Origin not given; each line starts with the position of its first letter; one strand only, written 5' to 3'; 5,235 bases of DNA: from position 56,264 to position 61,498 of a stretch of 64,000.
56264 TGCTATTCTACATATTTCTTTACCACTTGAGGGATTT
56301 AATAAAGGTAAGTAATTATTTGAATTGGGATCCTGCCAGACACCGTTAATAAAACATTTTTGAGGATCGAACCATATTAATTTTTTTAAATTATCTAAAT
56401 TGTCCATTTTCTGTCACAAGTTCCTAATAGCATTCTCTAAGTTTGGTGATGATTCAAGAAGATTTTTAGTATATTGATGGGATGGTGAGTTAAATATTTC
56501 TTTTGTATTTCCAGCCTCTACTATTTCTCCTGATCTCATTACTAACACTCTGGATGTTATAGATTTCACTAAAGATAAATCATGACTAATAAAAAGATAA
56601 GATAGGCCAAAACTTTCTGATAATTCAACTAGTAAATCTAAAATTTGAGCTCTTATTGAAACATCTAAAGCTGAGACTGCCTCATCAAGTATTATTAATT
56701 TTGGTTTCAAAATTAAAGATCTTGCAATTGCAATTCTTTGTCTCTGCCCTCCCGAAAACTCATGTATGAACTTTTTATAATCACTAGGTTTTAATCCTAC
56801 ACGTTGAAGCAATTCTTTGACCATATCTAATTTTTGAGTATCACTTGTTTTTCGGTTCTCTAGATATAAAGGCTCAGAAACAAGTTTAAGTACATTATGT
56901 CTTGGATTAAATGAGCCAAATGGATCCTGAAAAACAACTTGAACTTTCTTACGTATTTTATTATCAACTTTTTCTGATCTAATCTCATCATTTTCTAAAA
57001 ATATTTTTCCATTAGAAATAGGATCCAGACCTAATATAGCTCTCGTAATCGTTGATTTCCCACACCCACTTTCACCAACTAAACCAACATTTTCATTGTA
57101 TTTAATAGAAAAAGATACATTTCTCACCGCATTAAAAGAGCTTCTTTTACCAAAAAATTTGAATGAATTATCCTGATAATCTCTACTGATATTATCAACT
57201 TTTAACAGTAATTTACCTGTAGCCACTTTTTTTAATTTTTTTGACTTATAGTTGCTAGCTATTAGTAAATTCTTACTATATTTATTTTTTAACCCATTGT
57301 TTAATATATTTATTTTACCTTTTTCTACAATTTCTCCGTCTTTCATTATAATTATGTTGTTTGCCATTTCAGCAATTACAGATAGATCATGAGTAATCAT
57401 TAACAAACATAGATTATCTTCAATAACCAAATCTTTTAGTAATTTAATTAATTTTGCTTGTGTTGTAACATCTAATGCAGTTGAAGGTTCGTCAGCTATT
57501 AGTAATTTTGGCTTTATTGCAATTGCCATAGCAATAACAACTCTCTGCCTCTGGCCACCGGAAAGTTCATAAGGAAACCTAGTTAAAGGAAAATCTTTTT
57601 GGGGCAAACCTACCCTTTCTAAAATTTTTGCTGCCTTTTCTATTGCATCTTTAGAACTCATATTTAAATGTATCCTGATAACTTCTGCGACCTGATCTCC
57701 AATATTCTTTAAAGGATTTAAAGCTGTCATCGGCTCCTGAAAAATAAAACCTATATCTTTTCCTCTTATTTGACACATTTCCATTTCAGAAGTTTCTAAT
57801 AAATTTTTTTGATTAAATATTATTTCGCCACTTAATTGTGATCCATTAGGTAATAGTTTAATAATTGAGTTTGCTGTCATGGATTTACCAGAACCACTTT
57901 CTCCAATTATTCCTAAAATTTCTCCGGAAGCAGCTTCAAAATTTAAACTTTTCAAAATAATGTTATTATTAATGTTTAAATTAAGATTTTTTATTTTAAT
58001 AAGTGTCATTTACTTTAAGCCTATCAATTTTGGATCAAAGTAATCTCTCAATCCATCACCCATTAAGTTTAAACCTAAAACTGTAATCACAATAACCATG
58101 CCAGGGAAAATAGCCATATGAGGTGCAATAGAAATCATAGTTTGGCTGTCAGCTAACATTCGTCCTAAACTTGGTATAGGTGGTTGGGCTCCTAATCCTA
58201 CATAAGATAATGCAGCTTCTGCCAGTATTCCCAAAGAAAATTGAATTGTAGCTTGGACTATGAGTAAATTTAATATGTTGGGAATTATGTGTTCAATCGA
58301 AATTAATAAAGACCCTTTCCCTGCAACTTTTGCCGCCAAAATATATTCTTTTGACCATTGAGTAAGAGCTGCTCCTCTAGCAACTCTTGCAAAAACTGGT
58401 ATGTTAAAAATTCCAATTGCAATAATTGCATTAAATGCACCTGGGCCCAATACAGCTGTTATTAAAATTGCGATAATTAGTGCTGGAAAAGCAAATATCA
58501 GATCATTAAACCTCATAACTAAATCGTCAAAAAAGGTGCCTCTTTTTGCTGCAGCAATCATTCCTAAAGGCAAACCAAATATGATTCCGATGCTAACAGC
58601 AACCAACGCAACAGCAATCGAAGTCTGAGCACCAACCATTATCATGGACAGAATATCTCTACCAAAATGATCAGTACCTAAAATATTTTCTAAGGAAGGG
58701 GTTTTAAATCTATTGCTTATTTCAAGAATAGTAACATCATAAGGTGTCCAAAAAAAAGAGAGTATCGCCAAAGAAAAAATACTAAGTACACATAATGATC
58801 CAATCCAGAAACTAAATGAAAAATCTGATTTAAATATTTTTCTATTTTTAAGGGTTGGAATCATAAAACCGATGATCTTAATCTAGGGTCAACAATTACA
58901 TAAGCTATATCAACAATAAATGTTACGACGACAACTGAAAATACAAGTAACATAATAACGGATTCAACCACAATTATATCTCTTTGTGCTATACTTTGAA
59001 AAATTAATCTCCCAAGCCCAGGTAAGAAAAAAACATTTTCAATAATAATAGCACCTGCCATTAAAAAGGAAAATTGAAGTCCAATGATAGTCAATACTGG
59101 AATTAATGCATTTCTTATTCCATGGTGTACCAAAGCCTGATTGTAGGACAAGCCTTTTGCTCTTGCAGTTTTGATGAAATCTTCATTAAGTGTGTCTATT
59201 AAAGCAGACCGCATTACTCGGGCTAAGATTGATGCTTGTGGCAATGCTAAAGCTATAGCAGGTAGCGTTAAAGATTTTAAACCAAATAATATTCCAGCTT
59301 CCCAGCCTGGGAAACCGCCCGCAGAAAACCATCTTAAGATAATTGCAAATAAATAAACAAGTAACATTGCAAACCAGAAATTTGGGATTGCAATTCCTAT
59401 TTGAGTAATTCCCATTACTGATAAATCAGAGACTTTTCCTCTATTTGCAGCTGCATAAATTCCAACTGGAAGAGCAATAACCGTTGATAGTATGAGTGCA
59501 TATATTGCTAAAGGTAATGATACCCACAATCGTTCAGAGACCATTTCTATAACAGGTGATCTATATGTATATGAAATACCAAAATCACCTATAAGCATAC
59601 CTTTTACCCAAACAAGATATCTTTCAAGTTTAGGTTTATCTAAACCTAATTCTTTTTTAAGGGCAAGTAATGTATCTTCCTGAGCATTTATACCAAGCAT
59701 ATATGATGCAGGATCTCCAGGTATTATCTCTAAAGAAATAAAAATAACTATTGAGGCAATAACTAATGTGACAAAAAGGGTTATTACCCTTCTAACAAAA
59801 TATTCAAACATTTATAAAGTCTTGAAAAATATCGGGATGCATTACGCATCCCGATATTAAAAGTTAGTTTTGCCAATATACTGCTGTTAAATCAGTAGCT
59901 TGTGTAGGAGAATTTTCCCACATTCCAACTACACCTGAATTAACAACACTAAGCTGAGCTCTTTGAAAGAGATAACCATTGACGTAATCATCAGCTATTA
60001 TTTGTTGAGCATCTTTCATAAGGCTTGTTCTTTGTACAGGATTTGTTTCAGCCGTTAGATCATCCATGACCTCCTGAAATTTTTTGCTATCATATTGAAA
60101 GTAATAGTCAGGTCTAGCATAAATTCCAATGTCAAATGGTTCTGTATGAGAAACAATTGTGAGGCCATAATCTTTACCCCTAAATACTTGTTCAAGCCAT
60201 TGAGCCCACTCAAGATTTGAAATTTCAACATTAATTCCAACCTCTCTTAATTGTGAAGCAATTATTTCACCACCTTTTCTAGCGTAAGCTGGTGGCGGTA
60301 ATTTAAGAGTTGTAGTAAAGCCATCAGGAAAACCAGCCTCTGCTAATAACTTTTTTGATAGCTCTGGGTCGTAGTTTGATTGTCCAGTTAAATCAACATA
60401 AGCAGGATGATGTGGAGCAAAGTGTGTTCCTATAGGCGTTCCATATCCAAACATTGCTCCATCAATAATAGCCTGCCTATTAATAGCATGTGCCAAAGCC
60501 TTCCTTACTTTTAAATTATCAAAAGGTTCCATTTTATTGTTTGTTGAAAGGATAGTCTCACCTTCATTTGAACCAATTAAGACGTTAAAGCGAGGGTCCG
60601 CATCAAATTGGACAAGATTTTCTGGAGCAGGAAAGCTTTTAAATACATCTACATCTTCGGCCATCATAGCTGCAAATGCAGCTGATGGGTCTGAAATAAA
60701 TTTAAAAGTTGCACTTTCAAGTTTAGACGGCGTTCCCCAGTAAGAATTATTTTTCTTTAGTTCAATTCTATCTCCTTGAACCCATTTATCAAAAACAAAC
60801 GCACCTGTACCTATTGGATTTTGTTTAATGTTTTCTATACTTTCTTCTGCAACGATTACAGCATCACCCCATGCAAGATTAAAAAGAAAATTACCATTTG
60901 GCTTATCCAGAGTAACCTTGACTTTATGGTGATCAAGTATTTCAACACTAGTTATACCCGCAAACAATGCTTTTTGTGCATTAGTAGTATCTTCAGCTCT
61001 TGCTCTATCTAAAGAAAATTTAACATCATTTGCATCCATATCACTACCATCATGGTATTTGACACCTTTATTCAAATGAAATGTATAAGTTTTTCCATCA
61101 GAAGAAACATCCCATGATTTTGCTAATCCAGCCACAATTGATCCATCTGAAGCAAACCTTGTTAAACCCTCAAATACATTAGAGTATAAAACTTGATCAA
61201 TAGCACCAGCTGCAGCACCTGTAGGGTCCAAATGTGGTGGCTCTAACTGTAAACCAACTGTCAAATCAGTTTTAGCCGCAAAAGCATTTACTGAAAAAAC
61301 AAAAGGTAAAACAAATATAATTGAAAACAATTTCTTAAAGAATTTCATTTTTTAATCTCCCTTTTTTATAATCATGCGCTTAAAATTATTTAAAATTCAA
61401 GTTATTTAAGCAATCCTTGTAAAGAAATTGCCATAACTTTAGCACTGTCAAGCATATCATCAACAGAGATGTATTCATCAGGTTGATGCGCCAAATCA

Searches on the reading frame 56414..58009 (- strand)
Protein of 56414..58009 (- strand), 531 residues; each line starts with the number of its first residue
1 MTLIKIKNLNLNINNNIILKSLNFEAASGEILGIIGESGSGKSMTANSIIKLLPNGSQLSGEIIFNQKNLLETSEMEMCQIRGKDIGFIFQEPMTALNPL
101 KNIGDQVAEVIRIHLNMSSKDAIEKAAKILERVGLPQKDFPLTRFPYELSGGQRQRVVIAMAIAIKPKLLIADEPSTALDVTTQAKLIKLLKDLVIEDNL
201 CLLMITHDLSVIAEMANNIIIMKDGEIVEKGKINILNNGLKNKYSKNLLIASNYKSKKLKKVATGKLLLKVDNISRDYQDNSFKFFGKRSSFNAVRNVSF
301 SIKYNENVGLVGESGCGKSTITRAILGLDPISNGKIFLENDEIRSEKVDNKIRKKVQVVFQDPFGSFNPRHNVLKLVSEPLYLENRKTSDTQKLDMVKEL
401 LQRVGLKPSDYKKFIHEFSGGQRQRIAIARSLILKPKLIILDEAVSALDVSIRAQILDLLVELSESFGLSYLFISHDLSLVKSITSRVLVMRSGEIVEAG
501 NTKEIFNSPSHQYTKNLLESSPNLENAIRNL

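Call 21: search_protein_families(library=pfam, proteins=[window:56414-58009:-], max_evalue=0.00001)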
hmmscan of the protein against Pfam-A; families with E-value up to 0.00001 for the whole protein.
window:56414-58009:- (531 aa): 6 families
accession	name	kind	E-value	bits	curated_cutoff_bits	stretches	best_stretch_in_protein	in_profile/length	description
PF00005.33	ABC_tran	-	3.2e-62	209.6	25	2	296-445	2-136/137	ABC transporter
PF02463.25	SMC_N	-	1.3e-13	51.3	40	1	306-484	24-205/220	RecF/RecN/SMC N terminal domain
PF13401.12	AAA_22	-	1.4e-11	45.3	27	0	310-474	10-121/130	AAA domain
PF01078.27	Mg_chelatase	-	2.3e-07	30.9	20.3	0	22-58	15-51/207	Magnesium chelatase, subunit ChlI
PF08352.17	oligo_HPY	-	1.3e-06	29.1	27.1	1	497-529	1-33/65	Oligopeptide/dipeptide transporter, C-terminal region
PF13555.12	AAA_29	-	1e-05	25.7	27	0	298-325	15-42/61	P-loop containing region of AAA domain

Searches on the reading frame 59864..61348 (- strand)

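Call 21: search_protein_families(library=pfam, proteins=[window:59864-61348:-], max_evalue=0.00001)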
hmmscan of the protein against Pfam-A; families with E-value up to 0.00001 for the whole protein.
window:59864-61348:- (494 aa): 1 family
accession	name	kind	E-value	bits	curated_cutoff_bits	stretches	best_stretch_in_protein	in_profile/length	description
PF00496.27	SBP_bac_5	-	9.4e-90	301.8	32.4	1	71-399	2-344/368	Bacterial extracellular solute-binding proteins, family 5 Middle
